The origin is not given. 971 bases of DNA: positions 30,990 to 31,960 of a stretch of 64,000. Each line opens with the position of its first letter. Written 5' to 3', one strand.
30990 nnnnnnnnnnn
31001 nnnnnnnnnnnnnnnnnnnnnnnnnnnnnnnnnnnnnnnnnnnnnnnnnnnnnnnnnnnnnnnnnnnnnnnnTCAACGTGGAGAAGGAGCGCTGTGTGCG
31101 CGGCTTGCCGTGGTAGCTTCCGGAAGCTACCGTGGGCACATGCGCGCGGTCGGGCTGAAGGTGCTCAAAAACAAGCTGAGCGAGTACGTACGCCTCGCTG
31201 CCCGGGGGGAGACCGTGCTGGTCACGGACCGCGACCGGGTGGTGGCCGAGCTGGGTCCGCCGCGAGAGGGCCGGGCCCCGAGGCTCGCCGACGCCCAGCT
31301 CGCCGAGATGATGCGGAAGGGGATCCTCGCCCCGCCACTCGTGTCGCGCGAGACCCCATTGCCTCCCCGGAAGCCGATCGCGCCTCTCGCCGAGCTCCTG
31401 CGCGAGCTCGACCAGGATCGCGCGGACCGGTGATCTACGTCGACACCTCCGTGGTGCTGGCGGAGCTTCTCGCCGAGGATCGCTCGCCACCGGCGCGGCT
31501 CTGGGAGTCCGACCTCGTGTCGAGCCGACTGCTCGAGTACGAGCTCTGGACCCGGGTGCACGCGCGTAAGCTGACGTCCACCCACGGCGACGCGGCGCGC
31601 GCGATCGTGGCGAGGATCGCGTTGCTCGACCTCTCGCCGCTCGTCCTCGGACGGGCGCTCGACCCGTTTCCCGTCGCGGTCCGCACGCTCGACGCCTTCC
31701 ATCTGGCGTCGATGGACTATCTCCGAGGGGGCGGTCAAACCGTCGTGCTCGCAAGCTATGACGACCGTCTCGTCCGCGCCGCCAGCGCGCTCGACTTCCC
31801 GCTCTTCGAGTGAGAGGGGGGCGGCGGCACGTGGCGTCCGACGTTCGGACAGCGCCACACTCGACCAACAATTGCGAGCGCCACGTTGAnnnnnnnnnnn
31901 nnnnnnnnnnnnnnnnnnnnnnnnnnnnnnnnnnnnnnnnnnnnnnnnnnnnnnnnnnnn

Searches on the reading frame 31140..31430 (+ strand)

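Call 33: search_protein_families(library=pfam, proteins=[window:31140-31430:+], max_evalue=0.01)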
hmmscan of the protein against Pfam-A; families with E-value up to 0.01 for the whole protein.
seq(97 aa): 1 family
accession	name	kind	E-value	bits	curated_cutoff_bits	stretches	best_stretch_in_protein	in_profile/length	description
PF02604.26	PhdYeFM_antitox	-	9.7e-06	25.7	29.8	1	1-42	1-43/74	Antitoxin Phd_YefM, type II toxin-antitoxin system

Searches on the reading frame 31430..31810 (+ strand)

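Call 33: search_protein_families(library=pfam, proteins=[window:31430-31810:+], max_evalue=0.01)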
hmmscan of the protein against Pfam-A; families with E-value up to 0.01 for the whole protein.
seq(127 aa): 1 family
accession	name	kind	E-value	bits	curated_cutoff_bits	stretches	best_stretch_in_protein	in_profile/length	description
PF01850.27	PIN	-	1.9e-07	32.2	23.6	1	2-118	1-118/120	PIN domain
